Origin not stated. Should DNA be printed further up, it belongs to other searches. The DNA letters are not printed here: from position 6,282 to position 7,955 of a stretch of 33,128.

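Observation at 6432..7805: Orphan Zn-ribbon protein with two degenerate Mrr/PD-(D/E)xK-like modules inside the pilin/prepilin-peptidase locus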

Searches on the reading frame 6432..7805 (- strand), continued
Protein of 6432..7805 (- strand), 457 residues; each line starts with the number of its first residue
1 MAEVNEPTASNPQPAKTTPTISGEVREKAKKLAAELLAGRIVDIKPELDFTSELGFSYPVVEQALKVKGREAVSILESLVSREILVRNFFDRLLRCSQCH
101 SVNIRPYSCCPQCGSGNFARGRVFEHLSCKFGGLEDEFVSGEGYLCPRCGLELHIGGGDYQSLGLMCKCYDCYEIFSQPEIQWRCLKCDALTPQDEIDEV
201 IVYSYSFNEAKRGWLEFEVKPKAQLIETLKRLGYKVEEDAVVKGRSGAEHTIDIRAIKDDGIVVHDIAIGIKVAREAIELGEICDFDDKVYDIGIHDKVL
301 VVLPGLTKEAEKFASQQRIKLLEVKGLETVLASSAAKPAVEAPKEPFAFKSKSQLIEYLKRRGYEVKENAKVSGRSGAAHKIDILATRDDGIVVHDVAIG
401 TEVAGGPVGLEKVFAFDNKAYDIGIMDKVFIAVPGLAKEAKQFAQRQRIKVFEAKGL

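Call 22: search_protein_families(library=pfam, proteins=[P0166, P0170, P0171, P0172, P0178, P0190, P0200, P0205, P0202, P0256], max_evalue=0.01)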
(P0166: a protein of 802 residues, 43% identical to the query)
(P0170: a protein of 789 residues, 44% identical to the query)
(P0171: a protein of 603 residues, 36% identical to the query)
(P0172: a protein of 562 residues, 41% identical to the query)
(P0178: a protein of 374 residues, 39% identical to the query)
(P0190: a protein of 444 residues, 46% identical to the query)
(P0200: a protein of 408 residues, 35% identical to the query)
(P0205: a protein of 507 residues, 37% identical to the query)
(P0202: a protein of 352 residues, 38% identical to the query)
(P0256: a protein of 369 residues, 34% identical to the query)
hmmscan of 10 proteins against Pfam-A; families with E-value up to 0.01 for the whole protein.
P0166 (802 aa): 6 families
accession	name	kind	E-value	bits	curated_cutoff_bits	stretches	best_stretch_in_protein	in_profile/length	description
PF00437.27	T2SSE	-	1e-125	419.7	24.9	1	413-795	3-370/370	Type II/IV secretion system protein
PF05157.20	MshEN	-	3.8e-17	62.5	23.1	1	300-371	13-85/90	MshEN domain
PF13604.12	AAA_30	-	7e-07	29.6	27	1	542-584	8-50/191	AAA domain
PF04471.18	Mrr_cat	-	9.1e-05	23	21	0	144-239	15-106/115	Restriction endonuclease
PF13401.12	AAA_22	-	0.00077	20.2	27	1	553-592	6-45/130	AAA domain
PF25199.1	nSTAND_NTPase5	-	0.0092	16.2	34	0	554-597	43-87/145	Novel STAND NTPase 5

P0170 (789 aa): 6 families
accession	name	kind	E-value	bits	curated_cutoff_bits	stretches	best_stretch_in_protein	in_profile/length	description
PF00437.27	T2SSE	-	4.7e-122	407.6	24.9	1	401-783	3-370/370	Type II/IV secretion system protein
PF05157.20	MshEN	-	1.5e-15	57.4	23.1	1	297-371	8-83/90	MshEN domain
PF04471.18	Mrr_cat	-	2.8e-06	27.9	21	0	170-265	16-107/115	Restriction endonuclease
PF25199.1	nSTAND_NTPase5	-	0.00077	19.7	34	1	541-590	42-92/145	Novel STAND NTPase 5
PF22722.2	NA-iREase1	-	0.0011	19.4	27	0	166-265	4-100/106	NACHT-associated inactive Restriction Endonuclease 1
PF13401.12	AAA_22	-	0.0013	19.5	27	1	541-586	6-52/130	AAA domain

P0171 (603 aa): 2 families
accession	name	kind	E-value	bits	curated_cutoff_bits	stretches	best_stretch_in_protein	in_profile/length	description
PF05157.20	MshEN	-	6.2e-17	61.8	23.1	1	518-599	5-87/90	MshEN domain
PF04471.18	Mrr_cat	-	8.6e-07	29.5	21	0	17-124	12-114/115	Restriction endonuclease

P0172 (562 aa): 2 families
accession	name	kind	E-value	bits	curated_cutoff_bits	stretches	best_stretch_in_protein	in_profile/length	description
PF00437.27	T2SSE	-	3.4e-48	164.6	24.9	1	387-561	1-175/370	Type II/IV secretion system protein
PF05157.20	MshEN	-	2e-14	53.7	23.1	1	286-361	10-86/90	MshEN domain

P0178 (374 aa): 4 families
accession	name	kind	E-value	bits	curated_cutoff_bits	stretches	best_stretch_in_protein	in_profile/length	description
PF05157.20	MshEN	-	2.2e-17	63.3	23.1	1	286-357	12-84/90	MshEN domain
PF04471.18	Mrr_cat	-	1.8e-10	41.4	21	2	150-245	15-107/115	Restriction endonuclease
PF13156.12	Mrr_cat_2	-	0.0022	18.3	22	0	175-249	32-108/127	Restriction endonuclease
PF08862.16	DUF1829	-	0.0039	18.1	22.2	0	38-117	1-74/87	Domain of unknown function DUF1829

P0190 (444 aa): 3 families
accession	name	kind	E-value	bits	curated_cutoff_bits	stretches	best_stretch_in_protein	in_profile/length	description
PF05157.20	MshEN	-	1.4e-16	60.7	23.1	1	288-361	12-86/90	MshEN domain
PF00437.27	T2SSE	-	4.7e-10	39.1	24.9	1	387-440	2-55/370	Type II/IV secretion system protein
PF04471.18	Mrr_cat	-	0.00027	21.5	21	0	19-125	16-114/115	Restriction endonuclease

P0200 (408 aa): 0 families

P0205 (507 aa): 3 families
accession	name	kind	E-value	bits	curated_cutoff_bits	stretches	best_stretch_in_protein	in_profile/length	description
PF00437.27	T2SSE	-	1.9e-29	102.9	24.9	1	383-506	4-127/370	Type II/IV secretion system protein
PF05157.20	MshEN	-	2.1e-15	56.9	23.1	1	284-355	12-84/90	MshEN domain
PF03407.22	Nucleotid_trans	-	0.0071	16.8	22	0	97-158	8-69/208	Nucleotide-diphospho-sugar transferase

P0202 (352 aa): 1 family
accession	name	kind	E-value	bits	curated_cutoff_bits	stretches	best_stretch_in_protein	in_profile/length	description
PF04471.18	Mrr_cat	-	1.9e-06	28.4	21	0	22-133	15-114/115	Restriction endonuclease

P0256 (369 aa): 0 families
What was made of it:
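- On Core type IV pilus components (PilB/T ATPases, PilC, PilM/N/O, PilD, pilins): Only its module pair is shared, with N-terminal extensions of some PilB proteins (call 22).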

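Call 23: search_protein_families(library=pfam, proteins=[P0122, P0123, P0125, P0126, P0130, P0131, P0132, P0137, P0144, P0157], max_evalue=0.01)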
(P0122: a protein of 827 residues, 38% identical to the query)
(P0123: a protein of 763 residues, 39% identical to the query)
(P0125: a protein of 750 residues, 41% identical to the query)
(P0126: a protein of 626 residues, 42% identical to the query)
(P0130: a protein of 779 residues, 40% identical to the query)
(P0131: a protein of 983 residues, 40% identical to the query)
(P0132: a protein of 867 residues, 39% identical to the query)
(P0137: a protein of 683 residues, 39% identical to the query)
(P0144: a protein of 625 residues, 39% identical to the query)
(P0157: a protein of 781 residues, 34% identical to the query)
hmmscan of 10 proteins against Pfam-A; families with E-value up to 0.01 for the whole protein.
P0122 (827 aa): 6 families
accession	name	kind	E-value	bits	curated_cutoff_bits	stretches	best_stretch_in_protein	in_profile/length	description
PF18551.6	TackOD1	-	4.5e-26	92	32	1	248-423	11-187/188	Thaumarchaeal output domain 1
PF04471.18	Mrr_cat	-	9.3e-17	61.6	21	3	443-549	14-113/115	Restriction endonuclease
PF00072.30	Response_reg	-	4.1e-12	46.7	30.2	1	13-122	1-111/111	Response regulator receiver domain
PF22722.2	NA-iREase1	-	4.9e-08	33.4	27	0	720-820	7-99/106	NACHT-associated inactive Restriction Endonuclease 1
PF13719.11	Zn_ribbon_5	-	0.0064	16.7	29.3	0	359-394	1-36/37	zinc-ribbon domain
PF09723.15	Zn_ribbon_8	-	0.0096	16.4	34.4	0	324-337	27-39/41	Zinc ribbon domain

P0123 (763 aa): 4 families
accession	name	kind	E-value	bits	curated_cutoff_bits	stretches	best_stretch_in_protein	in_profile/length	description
PF18551.6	TackOD1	-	6.2e-32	111.1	32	1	316-494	8-187/188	Thaumarchaeal output domain 1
PF00072.30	Response_reg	-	1e-13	51.9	30.2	1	10-113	7-111/111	Response regulator receiver domain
PF04471.18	Mrr_cat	-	1.2e-08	35.5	21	1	656-761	14-113/115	Restriction endonuclease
PF09723.15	Zn_ribbon_8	-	0.00088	19.7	34.4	0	455-465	6-16/41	Zinc ribbon domain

P0125 (750 aa): 7 families
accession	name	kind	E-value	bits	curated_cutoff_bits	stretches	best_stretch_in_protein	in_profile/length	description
PF18551.6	TackOD1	-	7.9e-34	117.3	32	1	303-480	9-187/188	Thaumarchaeal output domain 1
PF00072.30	Response_reg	-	6e-16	59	30.2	1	4-113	1-111/111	Response regulator receiver domain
PF04471.18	Mrr_cat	-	2.4e-12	47.4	21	2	639-745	14-114/115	Restriction endonuclease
PF12773.13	DZR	-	7.3e-07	29.7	27.3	1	229-251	1-23/45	Double zinc ribbon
PF13240.11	Zn_Ribbon_1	-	1.6e-05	25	25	1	229-250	2-23/23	zinc-ribbon domain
PF13248.11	Zn_ribbon_3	-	0.00044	20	27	0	227-250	3-26/26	zinc-ribbon domain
PF24463.1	DUF7577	-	0.004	17.2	28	1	229-250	5-26/27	Domain of unknown function (DUF7577)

P0126 (626 aa): 5 families
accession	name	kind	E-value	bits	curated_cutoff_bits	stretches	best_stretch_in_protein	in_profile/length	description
PF18551.6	TackOD1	-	2.4e-32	112.4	32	1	175-355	7-188/188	Thaumarchaeal output domain 1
PF00072.30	Response_reg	-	2.4e-12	47.4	30.2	1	23-112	20-110/111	Response regulator receiver domain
PF04471.18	Mrr_cat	-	2e-09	38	21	2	516-616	12-106/115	Restriction endonuclease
PF22722.2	NA-iREase1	-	0.00013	22.3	27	1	517-610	5-90/106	NACHT-associated inactive Restriction Endonuclease 1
PF13719.11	Zn_ribbon_5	-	0.0013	18.9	29.3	1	294-326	5-37/37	zinc-ribbon domain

P0130 (779 aa): 4 families
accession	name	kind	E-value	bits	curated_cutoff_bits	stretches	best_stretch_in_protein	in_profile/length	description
PF18551.6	TackOD1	-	1.5e-31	109.9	32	1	326-504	8-187/188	Thaumarchaeal output domain 1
PF00072.30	Response_reg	-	6.1e-14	52.6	30.2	1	4-112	1-110/111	Response regulator receiver domain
PF04471.18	Mrr_cat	-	5e-11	43.2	21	2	660-774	7-115/115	Restriction endonuclease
PF03698.18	UPF0180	-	0.00011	22.7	25.4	0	19-87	14-71/77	Uncharacterised protein family (UPF0180)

P0131 (983 aa): 3 families
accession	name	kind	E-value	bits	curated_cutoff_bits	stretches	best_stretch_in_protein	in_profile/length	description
PF18551.6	TackOD1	-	3.1e-31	108.8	32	1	531-699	11-180/188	Thaumarchaeal output domain 1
PF00072.30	Response_reg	-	1e-12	48.6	30.2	1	4-112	1-110/111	Response regulator receiver domain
PF04471.18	Mrr_cat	-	1.3e-06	28.9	21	1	876-977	13-108/115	Restriction endonuclease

P0132 (867 aa): 7 families
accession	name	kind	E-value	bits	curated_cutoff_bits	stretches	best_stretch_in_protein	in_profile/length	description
PF18551.6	TackOD1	-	1.3e-32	113.3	32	1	416-593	9-187/188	Thaumarchaeal output domain 1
PF00072.30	Response_reg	-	2.2e-15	57.2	30.2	1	7-113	4-111/111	Response regulator receiver domain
PF04471.18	Mrr_cat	-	4.7e-07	30.4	21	1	757-867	11-115/115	Restriction endonuclease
PF12773.13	DZR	-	2.8e-06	27.8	27.3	1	302-323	1-22/45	Double zinc ribbon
PF13248.11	Zn_ribbon_3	-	0.0002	21.1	27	1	299-323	2-26/26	zinc-ribbon domain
PF13240.11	Zn_Ribbon_1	-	0.00042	20.5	25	1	301-323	1-23/23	zinc-ribbon domain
PF07191.17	Zn_ribbon_6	-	0.0055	17.1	25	0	496-569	2-65/67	Double zinc ribbon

P0137 (683 aa): 3 families
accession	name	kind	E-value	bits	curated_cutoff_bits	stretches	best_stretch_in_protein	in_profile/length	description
PF18551.6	TackOD1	-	1.1e-31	110.3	32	1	217-395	9-188/188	Thaumarchaeal output domain 1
PF04471.18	Mrr_cat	-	1.4e-10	41.7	21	2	559-663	15-114/115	Restriction endonuclease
PF25206.1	DUF7836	-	0.0083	16.4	26.7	0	331-361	7-37/59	Domain of unknown function (DUF7836)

P0144 (625 aa): 8 families
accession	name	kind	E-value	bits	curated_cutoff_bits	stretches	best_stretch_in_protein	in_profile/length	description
PF18551.6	TackOD1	-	3e-29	102.4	32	1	301-479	9-188/188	Thaumarchaeal output domain 1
PF00072.30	Response_reg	-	5.7e-15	55.9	30.2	1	4-112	1-110/111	Response regulator receiver domain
PF07754.17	HVO_2753_ZBP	-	0.00016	21.8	33.2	0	411-444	12-45/46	Small zinc finger protein HVO_2753-like, Zn-binding pocket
PF09723.15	Zn_ribbon_8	-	0.00042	20.7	34.4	0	380-392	28-39/41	Zinc ribbon domain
PF12773.13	DZR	-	0.001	19.6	27.3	0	413-449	10-35/45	Double zinc ribbon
PF08271.17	Zn_Ribbon_TF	-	0.0041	17.1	29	0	401-424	6-28/43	TFIIB zinc-binding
PF23451.1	Zn_ribbon_PaaD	-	0.0054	16.8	27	0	381-392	16-27/53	PaaD zinc beta ribbon domain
PF13719.11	Zn_ribbon_5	-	0.008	16.4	29.3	0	418-450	5-37/37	zinc-ribbon domain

P0157 (781 aa): 2 families
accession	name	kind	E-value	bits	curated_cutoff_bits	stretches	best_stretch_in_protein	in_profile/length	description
PF18551.6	TackOD1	-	3.1e-23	82.8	32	1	306-480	11-186/188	Thaumarchaeal output domain 1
PF00072.30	Response_reg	-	2.7e-20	73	30.2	2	7-117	2-110/111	Response regulator receiver domain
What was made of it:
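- REC-TackOD1-Mrr-Mrr response regulators exist (P0122-P0132, call 23). Most response-regulator output domains bind DNA, and REC-fused relatives exist (call 23).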

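Call 32: find_related_loci(query=A3, collection=genome_contigs, flank=10000)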
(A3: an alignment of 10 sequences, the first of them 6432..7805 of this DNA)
Query A3 (457 aa) in genome_contigs; peptide patterns used: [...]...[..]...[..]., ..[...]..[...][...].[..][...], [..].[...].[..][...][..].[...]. (x = any residue, [..] = any of these).
175 stretches matched a pattern; 121 encode a relative of the query (tblastn E <= 1e-3); the best 80 are kept; 80 distinct loci.
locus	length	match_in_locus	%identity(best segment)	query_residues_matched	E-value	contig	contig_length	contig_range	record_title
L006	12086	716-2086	87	1-457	0e+0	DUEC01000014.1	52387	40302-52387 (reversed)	MAG TPA_asm: Dehalococcoidia bacterium isolate A328 Contig14, whole genome shotgun sequence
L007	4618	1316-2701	86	1-457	0e+0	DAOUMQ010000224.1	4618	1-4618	MAG TPA_asm: Dehalococcoidales bacterium isolate W73_232 k137_157393, whole genome shotgun sequence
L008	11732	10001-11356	76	1-457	0e+0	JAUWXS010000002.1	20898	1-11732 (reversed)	MAG: Dehalococcoidia bacterium isolate CSMAG_2690 CSMAG_2690_k141_1312747_length_20898_cov_10.0000, whole genome shotgun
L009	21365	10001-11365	73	1-457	0e+0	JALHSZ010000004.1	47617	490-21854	MAG: Dehalococcoidales bacterium isolate PFL11 seq_542188, whole genome shotgun sequence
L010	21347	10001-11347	72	8-457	0e+0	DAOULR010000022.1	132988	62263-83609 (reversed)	MAG TPA_asm: Dehalococcoidales bacterium isolate W31_48 k127_65322, whole genome shotgun sequence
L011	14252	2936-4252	75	18-457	0e+0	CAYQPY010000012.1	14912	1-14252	MAG TPA_asm: uncultured Dehalococcoidales bacterium isolate binchicken_co116_408 genome assembly, contig: NODE_4121_leng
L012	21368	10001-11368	69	1-457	0e+0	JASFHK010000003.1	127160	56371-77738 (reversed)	MAG: Dehalococcoidia bacterium isolate D0608M20metaG_Bin_442 D0608M20metaG_FD_scaffold_11_c1, whole genome shotgun seque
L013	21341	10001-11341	69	4-457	0e+0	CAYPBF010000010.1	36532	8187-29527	MAG TPA_asm: uncultured Dehalococcoidales bacterium isolate binchicken_co294_60 genome assembly, contig: NODE_1579_lengt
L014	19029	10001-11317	73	18-457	0e+0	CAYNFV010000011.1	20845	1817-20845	MAG TPA_asm: uncultured Dehalococcoidales bacterium isolate binchicken_co89_434 genome assembly, contig: NODE_4398_lengt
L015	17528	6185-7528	72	9-457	0e+0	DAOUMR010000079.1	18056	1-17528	MAG TPA_asm: Dehalococcoidales bacterium isolate W73_240 k137_678551, whole genome shotgun sequence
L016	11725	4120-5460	66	1-457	0e+0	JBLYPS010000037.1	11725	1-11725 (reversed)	MAG: Dehalococcoidia bacterium isolate CedChl2 CedChl2_contig_37, whole genome shotgun sequence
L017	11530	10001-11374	65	1-457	0e+0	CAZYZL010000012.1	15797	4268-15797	MAG TPA_asm: uncultured Dehalococcoidales bacterium isolate SRP098346_co1_430 genome assembly, contig: NODE_3983_length_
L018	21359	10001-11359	64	5-457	0e+0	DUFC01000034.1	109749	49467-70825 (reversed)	MAG TPA_asm: Dehalococcoidia bacterium isolate W498 Contig34, whole genome shotgun sequence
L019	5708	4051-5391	63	10-457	0e+0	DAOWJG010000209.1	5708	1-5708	MAG TPA_asm: Dehalococcoidales bacterium isolate CSMAG_2063 CSMAG_2063_k141_1034037_length_5708_cov_18.0000, whole genom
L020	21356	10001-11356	62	1-457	0e+0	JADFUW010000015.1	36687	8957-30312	MAG: Chloroflexota bacterium isolate C2.bin.4 k83_1351937, whole genome shotgun sequence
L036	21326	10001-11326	60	13-457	4e-177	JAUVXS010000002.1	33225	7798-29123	MAG: Dehalococcoidia bacterium isolate CSMAG_1222 CSMAG_1222_k141_1368287_length_33225_cov_8.9947, whole genome shotgun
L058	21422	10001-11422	45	6-457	1e-125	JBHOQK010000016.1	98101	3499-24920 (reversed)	MAG: Dehalococcoidia bacterium isolate C0_12 k141_4577, whole genome shotgun sequence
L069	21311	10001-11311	43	28-457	4e-117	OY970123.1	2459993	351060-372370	MAG: uncultured Chloroflexia bacterium isolate MFD01476.bin.c.5 genome assembly, chromosome: 1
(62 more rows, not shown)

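Call 35: predict_structure(alignment_id=A1)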
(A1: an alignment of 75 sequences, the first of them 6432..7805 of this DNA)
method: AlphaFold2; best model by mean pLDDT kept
length: 457 residues; sequences in the alignment: 75
mean_pLDDT: 83.8   pTM: 0.64
mean pLDDT of the five models: 83.8, 82.7, 82.0, 81.8, 66.1
residues with pLDDT >= 90: 184; 70-90: 225; 50-70: 23; < 50: 25
segments of 3 or more residues with pLDDT < 50: 1-21
pLDDT, mean of each block of 10 residues (from residue 1): 27 28 72 87 89 89 92 93 92 89 90 92 91 91 87 78 93 93 90 87 91 77 85 88 89 90 87 81 91 88 84 87 76 58 61 87 89 88 90 87 90 93 89 91 89 73
secondary structure, 60 per line:
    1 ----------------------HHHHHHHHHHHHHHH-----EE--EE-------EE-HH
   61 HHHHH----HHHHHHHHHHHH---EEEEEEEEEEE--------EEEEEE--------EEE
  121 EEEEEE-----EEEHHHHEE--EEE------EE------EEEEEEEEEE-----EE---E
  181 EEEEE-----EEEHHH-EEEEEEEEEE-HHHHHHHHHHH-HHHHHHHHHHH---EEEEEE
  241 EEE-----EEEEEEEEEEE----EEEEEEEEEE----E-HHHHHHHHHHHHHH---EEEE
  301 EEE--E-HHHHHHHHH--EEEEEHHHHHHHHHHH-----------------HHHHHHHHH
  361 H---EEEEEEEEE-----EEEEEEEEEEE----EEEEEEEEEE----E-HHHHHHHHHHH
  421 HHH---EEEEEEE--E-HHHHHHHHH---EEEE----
elements in order: H23-37 H59-65 H70-81 E85-95 E104-109 E118-126 E132-134 H135-138 E143-145 E160-169 E180-185 E191-193 E198-207 H209-219 H221-231 E235-243 E249-259 E264-273 H280-293 E297-303 H308-316 E319-323 H324-334 H352-361 E365-373 E379-389 E394-403 H410-423 E427-433 H438-446 E450-453
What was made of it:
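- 6432..7805 (-): Gene for the 457-aa TackOD1 + 2x inactive-REase-module protein (stop codon 6432-6434). AF2 model with mean pLDDT 83.8 in call 35.
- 7743..7805 (-): N-terminal tail (aa 1-21), poorly conserved and predicted disordered. pLDDT below 50 for residues 1-21 (call 35).
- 6816..7160 (-): REase-like module 1 (aa 216-330); motif D253 ... G270-I-K272. Topology alpha-beta-beta-beta-alpha-beta-alpha-beta (call 35).
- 6771..6815 (-): Low-confidence linker between the modules (aa 331-345). pLDDT 58-61 for residues about 331-350 (call 35).
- On Mrr_cat restriction endonucleases (PF04471), as a fold family: AF2 topology fits (call 35).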
